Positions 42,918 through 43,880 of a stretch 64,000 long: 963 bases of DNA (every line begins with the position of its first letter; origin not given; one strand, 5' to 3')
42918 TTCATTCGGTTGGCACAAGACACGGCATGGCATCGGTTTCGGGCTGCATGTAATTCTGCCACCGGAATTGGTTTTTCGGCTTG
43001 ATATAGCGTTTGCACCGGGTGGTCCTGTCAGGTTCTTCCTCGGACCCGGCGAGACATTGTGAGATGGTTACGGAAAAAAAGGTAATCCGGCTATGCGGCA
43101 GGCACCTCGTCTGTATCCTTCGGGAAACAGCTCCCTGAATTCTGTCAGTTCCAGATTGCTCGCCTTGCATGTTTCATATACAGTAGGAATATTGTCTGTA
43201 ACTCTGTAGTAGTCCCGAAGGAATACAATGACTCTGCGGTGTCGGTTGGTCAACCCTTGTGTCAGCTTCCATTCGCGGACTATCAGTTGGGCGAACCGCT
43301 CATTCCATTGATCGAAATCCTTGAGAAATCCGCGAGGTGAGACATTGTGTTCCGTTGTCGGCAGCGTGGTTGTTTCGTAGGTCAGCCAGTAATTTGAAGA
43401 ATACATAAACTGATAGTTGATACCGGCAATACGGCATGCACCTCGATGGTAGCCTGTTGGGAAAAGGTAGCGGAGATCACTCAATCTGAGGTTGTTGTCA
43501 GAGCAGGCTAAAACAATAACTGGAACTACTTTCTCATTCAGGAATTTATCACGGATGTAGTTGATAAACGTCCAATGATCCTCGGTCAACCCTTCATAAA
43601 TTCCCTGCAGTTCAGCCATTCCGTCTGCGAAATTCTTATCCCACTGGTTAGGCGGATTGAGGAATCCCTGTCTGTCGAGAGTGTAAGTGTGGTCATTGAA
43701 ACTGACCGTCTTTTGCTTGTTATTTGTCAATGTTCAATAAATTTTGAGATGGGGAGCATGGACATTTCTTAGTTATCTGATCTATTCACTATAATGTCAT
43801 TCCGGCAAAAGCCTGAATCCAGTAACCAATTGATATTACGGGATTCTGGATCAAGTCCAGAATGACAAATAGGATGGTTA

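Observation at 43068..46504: Stand-alone DsrMK-type module whose DsrC-family partners carry complementary halves of the redox cysteine pair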

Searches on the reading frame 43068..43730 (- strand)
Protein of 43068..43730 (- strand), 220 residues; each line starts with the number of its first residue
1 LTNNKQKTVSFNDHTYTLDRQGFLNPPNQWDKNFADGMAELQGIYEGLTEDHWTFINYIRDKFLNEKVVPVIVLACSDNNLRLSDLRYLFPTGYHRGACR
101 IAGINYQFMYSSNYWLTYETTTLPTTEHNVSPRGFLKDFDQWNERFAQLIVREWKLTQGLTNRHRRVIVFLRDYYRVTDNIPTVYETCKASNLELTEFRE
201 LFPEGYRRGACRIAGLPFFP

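Call 3: search_protein_families(library=pfam, proteins=[window:43068-43730:-], max_evalue=0.01)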
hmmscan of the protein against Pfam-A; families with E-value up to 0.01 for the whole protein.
window:43068-43730:- (220 aa): 1 family
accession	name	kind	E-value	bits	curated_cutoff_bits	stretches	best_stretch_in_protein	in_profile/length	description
PF04358.19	DsrC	-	1.8e-38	131.6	24.9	2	127-217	6-101/107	DsrC like protein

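Call 4: search_protein_families(library=ncbifam, proteins=[window:43068-43730:-], max_evalue=0.01)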
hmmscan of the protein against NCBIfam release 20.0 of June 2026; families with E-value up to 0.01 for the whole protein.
window:43068-43730:- (220 aa): 2 families
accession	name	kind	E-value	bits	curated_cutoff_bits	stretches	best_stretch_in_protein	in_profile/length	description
TIGR03342.1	dsrC_tusE_dsvC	subfamily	1.4e-30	105.8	53.5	2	127-217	7-102/108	TusE/DsrC/DsvC family sulfur relay protein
NF008562.0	PRK11508.1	equivalog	2.2e-16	60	191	2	127-217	8-103/109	sulfurtransferase TusE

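Call 6: search_solved_structures(query=window:43068-43730:-, show_alignments=4, max_evalue=0.001)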
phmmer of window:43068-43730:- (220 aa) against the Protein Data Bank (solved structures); distinct sequences matched with E-value up to 0.001: 7.
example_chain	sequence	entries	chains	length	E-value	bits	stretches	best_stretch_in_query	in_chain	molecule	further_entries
2xsj_C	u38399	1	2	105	2.2e-13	53.5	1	130-217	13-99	SULFUR RELAY PROTEIN, TUSE/DSRC/DSVC FAMILY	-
1ji8_A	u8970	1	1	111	1.2e-12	51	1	17-104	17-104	dissimilatory siroheme-sulfite reductase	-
2v4j_C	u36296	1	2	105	1.3e-12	51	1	128-217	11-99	SULFITE REDUCTASE, DISSIMILATORY-TYPE SUBUNIT GAMMA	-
3or2_C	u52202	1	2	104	1.2e-11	47.9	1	129-217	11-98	Sulfite redcutase subunit gama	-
3or1_C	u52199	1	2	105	1.6e-11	47.4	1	129-217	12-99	Sulfite reductase gama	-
1sau_A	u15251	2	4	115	7.8e-11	45.1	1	18-217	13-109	sulfite reductase, desulfoviridin-type subunit gamma | sulfite reductase, desulfoviridin-type subunit gamma (dsvC)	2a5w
1yx3_A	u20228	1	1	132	2e-09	40.6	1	7-104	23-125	hypothetical protein DsrC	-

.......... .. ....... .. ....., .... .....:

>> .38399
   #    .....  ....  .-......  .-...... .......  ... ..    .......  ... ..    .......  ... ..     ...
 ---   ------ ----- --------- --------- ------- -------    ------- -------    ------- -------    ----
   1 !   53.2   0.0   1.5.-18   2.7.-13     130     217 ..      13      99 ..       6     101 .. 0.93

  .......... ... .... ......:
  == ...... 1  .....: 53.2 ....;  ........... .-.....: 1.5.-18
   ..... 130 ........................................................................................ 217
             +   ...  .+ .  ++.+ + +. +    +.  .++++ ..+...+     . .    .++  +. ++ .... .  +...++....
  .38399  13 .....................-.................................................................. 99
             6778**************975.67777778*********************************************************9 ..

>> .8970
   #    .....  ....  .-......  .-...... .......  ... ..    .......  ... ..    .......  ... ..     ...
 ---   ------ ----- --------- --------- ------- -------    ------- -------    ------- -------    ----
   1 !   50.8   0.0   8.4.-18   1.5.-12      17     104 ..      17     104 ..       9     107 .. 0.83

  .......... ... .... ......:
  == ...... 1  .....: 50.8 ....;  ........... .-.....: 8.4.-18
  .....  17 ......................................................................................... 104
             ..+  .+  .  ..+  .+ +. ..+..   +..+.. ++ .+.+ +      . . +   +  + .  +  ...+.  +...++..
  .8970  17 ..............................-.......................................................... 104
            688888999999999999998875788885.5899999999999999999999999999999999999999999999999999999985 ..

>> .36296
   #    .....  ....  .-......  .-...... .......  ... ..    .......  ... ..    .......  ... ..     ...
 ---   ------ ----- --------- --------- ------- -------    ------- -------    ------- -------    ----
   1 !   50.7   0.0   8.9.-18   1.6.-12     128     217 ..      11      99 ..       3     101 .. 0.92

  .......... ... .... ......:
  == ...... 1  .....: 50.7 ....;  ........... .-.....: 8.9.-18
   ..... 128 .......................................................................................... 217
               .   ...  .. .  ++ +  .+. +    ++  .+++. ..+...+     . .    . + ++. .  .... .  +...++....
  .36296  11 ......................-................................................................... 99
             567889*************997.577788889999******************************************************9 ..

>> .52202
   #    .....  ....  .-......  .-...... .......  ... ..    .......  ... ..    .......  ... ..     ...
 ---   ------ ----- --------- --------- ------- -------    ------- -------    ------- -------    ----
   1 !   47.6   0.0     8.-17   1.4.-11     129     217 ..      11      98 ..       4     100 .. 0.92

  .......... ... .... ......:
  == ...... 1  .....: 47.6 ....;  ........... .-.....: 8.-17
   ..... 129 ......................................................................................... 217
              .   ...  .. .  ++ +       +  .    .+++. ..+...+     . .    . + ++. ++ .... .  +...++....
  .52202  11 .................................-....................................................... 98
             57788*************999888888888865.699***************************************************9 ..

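Call 10: find_homologous_proteins(query=window:43068-43730:-, max_evalue=0.00001)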
Query window:43068-43730:- (220 aa): 670 proteins with E <= 0.00001 among 757 candidates; the best 120 are listed.
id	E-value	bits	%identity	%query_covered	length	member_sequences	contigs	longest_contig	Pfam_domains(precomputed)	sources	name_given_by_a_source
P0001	6.8e-152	521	100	100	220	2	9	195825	PF04358.20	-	-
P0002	3.7e-114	398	74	100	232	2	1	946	PF04358.20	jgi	-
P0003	3.2e-112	392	72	100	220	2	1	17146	PF04358.20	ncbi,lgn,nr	ncbi:TusE/DsrC/DsvC family sulfur relay protein [bacterium]|nr:TusE/DsrC/DsvC family sulfur relay pr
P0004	4.0e-111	388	73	100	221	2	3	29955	PF04358.20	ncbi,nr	ncbi:TusE/DsrC/DsvC family sulfur relay protein [bacterium]|nr:TusE/DsrC/DsvC family sulfur relay pr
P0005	1.4e-110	386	69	100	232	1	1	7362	PF04358.20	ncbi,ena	-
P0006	2.3e-110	386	72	100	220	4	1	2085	PF04358.20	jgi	-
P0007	3.3e-110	385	72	100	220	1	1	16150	PF04358.20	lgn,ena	-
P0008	1.4e-109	383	71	100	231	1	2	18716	PF04358.20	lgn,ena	-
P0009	1.5e-109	383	72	99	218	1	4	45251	PF04358.20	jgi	-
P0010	5.6e-109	381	70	100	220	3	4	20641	PF04358.20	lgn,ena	-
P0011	1.7e-108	379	71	100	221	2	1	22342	PF04358.20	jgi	-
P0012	2.6e-108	379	72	99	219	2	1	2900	PF04358.20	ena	-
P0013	6.9e-104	364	69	99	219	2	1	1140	PF04358.20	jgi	-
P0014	7.4e-104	364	68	100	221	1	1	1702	PF04358.20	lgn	-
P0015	1.2e-103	364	70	97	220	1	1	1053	PF04358.20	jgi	-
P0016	4.0e-103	362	69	97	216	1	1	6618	PF04358.20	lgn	-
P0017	1.1e-102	360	67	100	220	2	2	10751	PF04358.20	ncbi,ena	-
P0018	2.5e-102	359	67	100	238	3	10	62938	PF04358.20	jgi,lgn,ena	-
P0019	2.7e-102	359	66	100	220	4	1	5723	PF04358.20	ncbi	-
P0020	1.6e-101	357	65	100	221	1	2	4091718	PF04358.20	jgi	jgi:tRNA 2-thiouridine synthesizing protein E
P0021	7.6e-101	354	68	100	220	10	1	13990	PF04358.20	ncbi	-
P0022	7.7e-101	354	66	100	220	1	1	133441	PF04358.20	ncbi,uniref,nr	ncbi:TusE/DsrC/DsvC family sulfurtransferase [candidate division LCP-89 bacterium B3_LCP]|uniref:Tus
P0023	1.8e-100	353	68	93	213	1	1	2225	PF04358.20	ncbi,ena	-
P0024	3.8e-100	352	65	100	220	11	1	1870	PF04358.20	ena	-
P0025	4.2e-100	352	66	100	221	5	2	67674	PF04358.20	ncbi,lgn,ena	-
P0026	4.4e-100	352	68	97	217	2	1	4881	PF04358.20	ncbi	-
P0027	7.3e-100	351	63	100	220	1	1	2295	PF04358.20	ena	-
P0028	1.8e-99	350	65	98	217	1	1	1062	PF04358.20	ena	-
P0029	8.0e-99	348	65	100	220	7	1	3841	PF04358.20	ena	-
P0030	1.1e-98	347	64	98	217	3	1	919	PF04358.20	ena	-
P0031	2.8e-98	346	66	100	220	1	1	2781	PF04358.20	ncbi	-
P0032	7.3e-98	345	63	97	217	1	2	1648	PF04358.20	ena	-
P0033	4.4e-97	342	64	99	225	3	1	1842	PF04358.20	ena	-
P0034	5.9e-97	342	64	98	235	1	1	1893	PF04358.20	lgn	-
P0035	4.8e-96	339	63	98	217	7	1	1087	PF04358.20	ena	-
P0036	5.5e-96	339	63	98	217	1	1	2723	PF04358.20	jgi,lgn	jgi:tRNA 2-thiouridine synthesizing protein E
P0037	7.6e-96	338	64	98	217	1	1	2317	PF04358.20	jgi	jgi:tRNA 2-thiouridine synthesizing protein E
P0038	9.1e-96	338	65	97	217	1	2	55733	PF04358.20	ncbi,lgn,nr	ncbi:MAG: TusE/DsrC/DsvC family sulfur relay protein [Candidatus Latescibacteria bacterium]|nr:TusE/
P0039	9.9e-96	338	62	97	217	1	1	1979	PF04358.20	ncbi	-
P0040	1.2e-95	337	65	98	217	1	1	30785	PF04358.20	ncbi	ncbi:MAG: TusE/DsrC/DsvC family sulfur relay protein [bacterium]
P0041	3.0e-95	336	62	97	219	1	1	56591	PF04358.20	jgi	jgi:tRNA 2-thiouridine synthesizing protein E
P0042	3.4e-95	336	63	98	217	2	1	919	PF04358.20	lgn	-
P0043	4.6e-95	336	63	98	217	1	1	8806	PF04358.20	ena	-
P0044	4.9e-95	335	63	100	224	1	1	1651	PF04358.20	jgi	-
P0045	9.4e-95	335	65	96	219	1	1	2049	PF04358.20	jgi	jgi:tRNA 2-thiouridine synthesizing protein E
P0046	9.8e-95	334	63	100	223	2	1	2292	PF04358.20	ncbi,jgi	-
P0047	1.1e-94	334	65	97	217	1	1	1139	PF04358.20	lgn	-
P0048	1.5e-94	334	64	97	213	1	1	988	PF04358.20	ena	-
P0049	1.8e-94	334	65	97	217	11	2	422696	PF04358.20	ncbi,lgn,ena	-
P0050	1.9e-94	333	62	98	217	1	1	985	PF04358.20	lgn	-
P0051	2.0e-94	333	63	98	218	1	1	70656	PF04358.20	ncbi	ncbi:MAG: TusE/DsrC/DsvC family sulfur relay protein [Elusimicrobiota bacterium]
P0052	2.2e-94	333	64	100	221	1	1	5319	PF04358.20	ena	-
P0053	2.8e-94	333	63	100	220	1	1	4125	PF04358.20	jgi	-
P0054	3.1e-94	333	62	98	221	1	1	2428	PF04358.20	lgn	-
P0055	3.4e-94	333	62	100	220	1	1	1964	PF04358.20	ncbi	-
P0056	5.0e-94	332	64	96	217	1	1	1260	PF04358.20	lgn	-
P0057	7.5e-94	332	63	100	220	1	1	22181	PF04358.20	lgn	-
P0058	1.2e-93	331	61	98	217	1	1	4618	PF04358.20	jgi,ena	-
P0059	1.3e-93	331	62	98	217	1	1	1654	PF04358.20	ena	-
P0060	2.2e-93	330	63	98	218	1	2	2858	PF04358.20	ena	-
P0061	2.4e-93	330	64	97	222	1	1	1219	PF04358.20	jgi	jgi:tRNA 2-thiouridine synthesizing protein E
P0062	2.6e-93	330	62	100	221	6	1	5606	PF04358.20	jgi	-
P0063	2.9e-93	330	63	97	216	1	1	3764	PF04358.20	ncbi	-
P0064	4.9e-93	329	62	98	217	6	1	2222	PF04358.20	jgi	jgi:tRNA 2-thiouridine synthesizing protein E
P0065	5.8e-93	329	64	98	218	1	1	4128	PF04358.20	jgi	jgi:tRNA 2-thiouridine synthesizing protein E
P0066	6.4e-93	328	62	98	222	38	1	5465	PF04358.20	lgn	-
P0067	8.7e-93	328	64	96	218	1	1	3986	PF04358.20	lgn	-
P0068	8.8e-93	328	62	98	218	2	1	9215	PF04358.20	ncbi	-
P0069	9.5e-93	328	64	97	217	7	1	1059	PF04358.20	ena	-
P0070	1.6e-92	327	64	97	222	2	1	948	PF04358.20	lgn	-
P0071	2.1e-92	327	62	98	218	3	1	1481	PF04358.20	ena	-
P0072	2.3e-92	327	59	100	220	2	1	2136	PF04358.20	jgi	-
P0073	3.1e-92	326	61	96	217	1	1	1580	PF04358.20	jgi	jgi:tRNA 2-thiouridine synthesizing protein E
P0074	3.9e-92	326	63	98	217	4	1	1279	PF04358.20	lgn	-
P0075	5.8e-92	325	61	98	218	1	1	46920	PF04358.20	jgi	jgi:tRNA 2-thiouridine synthesizing protein E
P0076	6.4e-92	325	66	92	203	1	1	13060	PF04358.20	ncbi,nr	ncbi:MAG: TusE/DsrC/DsvC family sulfur relay protein [Chitinivibrionia bacterium]|nr:TusE/DsrC/DsvC 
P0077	7.9e-92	325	63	97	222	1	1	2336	PF04358.20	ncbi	-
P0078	1.3e-91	324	60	98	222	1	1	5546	PF04358.20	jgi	jgi:tRNA 2-thiouridine synthesizing protein E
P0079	1.5e-91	324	61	98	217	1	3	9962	PF04358.20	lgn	-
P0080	2.2e-91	323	58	100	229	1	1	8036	PF04358.20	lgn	-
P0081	2.2e-91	323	63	97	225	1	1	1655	PF04358.20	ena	-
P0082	3.6e-91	323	61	96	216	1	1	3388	PF04358.20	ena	-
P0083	3.7e-91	323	62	98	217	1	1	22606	PF04358.20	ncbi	-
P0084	4.3e-91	323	62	97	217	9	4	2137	PF04358.20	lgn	-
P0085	5.1e-91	322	61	100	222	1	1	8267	PF04358.20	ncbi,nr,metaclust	ncbi:MAG: hypothetical protein A2V70_01605 [Planctomycetes bacterium RBG_13_63_9]|nr:MAG: hypothetic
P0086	5.3e-91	322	63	97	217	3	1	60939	PF04358.20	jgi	jgi:tRNA 2-thiouridine synthesizing protein E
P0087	5.5e-91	322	62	98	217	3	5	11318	PF04358.20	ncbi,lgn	-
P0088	5.9e-91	322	60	100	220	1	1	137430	PF04358.20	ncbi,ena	-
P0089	6.3e-91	322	62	98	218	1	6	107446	PF04358.20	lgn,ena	-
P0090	6.4e-91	322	60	99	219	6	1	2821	PF04358.20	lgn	-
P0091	7.2e-91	322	63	97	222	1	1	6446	PF04358.20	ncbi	-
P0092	8.3e-91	322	58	100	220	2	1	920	PF04358.20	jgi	-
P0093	1.0e-90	321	62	97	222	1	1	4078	PF04358.20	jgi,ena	-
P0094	1.1e-90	321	62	97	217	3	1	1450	PF04358.20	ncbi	-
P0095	1.2e-90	321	64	97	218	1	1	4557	PF04358.20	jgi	jgi:tRNA 2-thiouridine synthesizing protein E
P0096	1.3e-90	321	61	100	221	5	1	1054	PF04358.20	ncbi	-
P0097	2.0e-90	320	63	97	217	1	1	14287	PF04358.20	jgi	-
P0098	2.0e-90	320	61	100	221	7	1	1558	PF04358.20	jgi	jgi:TusE/DsrC/DsvC family sulfur relay protein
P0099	2.0e-90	320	61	100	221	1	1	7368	PF04358.20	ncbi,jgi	ncbi:MAG: TusE/DsrC/DsvC family sulfur relay protein [Planctomycetota bacterium]|jgi:tRNA 2-thiourid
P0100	3.1e-90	320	63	97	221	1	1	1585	PF04358.20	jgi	-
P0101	3.4e-90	320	61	100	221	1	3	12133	PF04358.20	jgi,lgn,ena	-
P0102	3.7e-90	319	62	97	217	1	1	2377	PF04358.20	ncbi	ncbi:TusE/DsrC/DsvC family sulfur relay protein [Candidatus Zixiibacteriota bacterium]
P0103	3.7e-90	319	59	97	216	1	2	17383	PF04358.20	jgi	jgi:tRNA 2-thiouridine synthesizing protein E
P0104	4.1e-90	319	62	100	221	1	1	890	PF04358.20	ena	-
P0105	5.4e-90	319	63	98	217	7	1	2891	PF04358.20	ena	-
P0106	5.7e-90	319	61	100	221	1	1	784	PF04358.20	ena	-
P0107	6.3e-90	319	58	100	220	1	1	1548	PF04358.20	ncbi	-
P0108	6.7e-90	319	62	97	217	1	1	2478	PF04358.20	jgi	jgi:tRNA 2-thiouridine synthesizing protein E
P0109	6.8e-90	319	64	93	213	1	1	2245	PF04358.20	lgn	-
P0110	6.8e-90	319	58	99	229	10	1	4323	PF04358.20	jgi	jgi:TusE/DsrC/DsvC family sulfur relay protein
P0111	7.3e-90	319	64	97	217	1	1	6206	PF04358.20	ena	-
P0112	7.7e-90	318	61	97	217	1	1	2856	PF04358.20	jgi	jgi:tRNA 2-thiouridine synthesizing protein E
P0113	8.3e-90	318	58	100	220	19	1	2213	PF04358.20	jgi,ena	-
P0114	9.5e-90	318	62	96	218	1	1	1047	PF04358.20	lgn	-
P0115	9.8e-90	318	61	97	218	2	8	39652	PF04358.20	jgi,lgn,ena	-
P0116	9.9e-90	318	61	100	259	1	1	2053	PF04358.20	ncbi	-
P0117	1.0e-89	318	60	98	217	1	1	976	PF04358.20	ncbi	-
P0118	1.1e-89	318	62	97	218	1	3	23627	PF04358.20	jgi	jgi:tRNA 2-thiouridine synthesizing protein E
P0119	1.1e-89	318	62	97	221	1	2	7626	PF04358.20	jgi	-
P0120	1.1e-89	318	61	100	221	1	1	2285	PF04358.20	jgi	-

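Call 14: find_related_loci(query=A1, collection=genome_contigs, flank=10000)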
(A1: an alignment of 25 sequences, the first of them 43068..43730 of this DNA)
Query A1 (220 aa) in genome_contigs; peptide patterns used: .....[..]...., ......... (x = any residue, [..] = any of these).
171 stretches matched a pattern; 163 encode a relative of the query (tblastn E <= 1e-3); the best 80 are kept; 80 distinct loci.
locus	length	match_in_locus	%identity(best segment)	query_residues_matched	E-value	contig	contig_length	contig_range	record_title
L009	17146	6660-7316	72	1-219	5e-114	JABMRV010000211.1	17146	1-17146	MAG: bacterium isolate bin.11 k141_6070744, whole genome shotgun sequence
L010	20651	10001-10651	74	5-220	1e-112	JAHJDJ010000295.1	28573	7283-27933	MAG: bacterium isolate Modern_marine.mb.49 Modern_marine.mb.49_k141_2024834, whole genome shotgun sequence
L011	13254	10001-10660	67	1-219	9e-105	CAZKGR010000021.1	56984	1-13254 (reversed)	MAG TPA_asm: uncultured bacterium isolate binchicken_co142_310 genome assembly, contig: NODE_1452_length_56984_cov_29.33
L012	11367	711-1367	68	1-219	2e-104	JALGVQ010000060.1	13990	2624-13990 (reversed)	MAG: bacterium isolate Meg19_1012_Bin_119 Meg19_1012_Bin_119_scaffold_12929, whole genome shotgun sequence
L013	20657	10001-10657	66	1-219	4e-104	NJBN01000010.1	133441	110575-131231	MAG: candidate division LCP-89 bacterium B3_LCP 60, whole genome shotgun sequence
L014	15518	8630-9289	65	1-219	1e-102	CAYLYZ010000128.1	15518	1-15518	MAG TPA_asm: uncultured bacterium isolate SRP077602_co7_566 genome assembly, contig: NODE_18366_length_15518_cov_20.5866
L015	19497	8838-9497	65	1-219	3e-102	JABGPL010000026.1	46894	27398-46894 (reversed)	MAG: Calditrichaeota bacterium isolate co234_bin30 co234_bin30_Ctg26, whole genome shotgun sequence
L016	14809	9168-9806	67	7-219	2e-102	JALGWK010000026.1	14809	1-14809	MAG: bacterium isolate Meg22_46_Bin_213 Meg22_46_Bin_213_scaffold_13280, whole genome shotgun sequence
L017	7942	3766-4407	65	6-219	1e-100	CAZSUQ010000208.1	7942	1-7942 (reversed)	MAG TPA_asm: uncultured Thermodesulfobacteriota bacterium isolate binchicken_co97_83 genome assembly, contig: NODE_34047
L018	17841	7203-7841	65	7-219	6e-99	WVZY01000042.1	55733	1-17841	MAG: Candidatus Latescibacterota bacterium isolate CS4-C107 C_merged_R1_(paired)_contig_1043, whole genome shotgun seque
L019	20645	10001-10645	65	5-219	4e-98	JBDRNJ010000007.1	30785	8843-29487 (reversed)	MAG: bacterium isolate MEGAHIT-group-1.882 k141_6196805, whole genome shotgun sequence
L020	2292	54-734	63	1-220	2e-102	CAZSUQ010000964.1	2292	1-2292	MAG TPA_asm: uncultured Thermodesulfobacteriota bacterium isolate binchicken_co97_83 genome assembly, contig: NODE_15180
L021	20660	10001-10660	62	1-219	5e-97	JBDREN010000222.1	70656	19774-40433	MAG: Elusimicrobiota bacterium isolate MEGAHIT-group-1.316 k141_4342802, whole genome shotgun sequence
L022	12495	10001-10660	63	1-219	5e-96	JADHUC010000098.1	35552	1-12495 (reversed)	MAG: Pirellulaceae bacterium isolate BS150m-G36 BS-150m-C959, whole genome shotgun sequence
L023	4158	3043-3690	63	6-219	9e-95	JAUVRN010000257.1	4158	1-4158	MAG: Candidatus Zixiibacteriota bacterium isolate CSMAG_715 CSMAG_715_k127_6114616_length_4158_cov_14.4242, whole genome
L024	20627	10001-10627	63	12-220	3e-91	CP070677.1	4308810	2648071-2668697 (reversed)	MAG: Candidatus Latescibacterota bacterium isolate bin70 chromosome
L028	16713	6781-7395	63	16-219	2e-90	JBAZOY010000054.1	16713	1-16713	MAG: Syntrophales bacterium isolate SO_2017_SWC_17 scaffold_2939_c1_LP-4_2017, whole genome shotgun sequence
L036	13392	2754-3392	58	7-219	1e-87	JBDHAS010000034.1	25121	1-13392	MAG: Gemmatimonadota bacterium isolate M3-44_Bin_339 M3-44_Bin_339_scaffold_6444, whole genome shotgun sequence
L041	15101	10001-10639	55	7-219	2e-86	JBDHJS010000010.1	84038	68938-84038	MAG: Gemmatimonadota bacterium isolate BHB10-26_Bin_292 BHB10-26_Bin_292_scaffold_486, whole genome shotgun sequence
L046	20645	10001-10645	55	5-219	1e-85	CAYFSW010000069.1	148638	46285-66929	MAG TPA_asm: uncultured Gemmatimonadota bacterium isolate ERP108616_co1_161 genome assembly, contig: k119_2003887, whole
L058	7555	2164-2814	56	3-219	8e-84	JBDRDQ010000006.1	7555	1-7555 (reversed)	MAG: Gemmatimonadota bacterium isolate MEGAHIT-group-1.259 k141_3537398, whole genome shotgun sequence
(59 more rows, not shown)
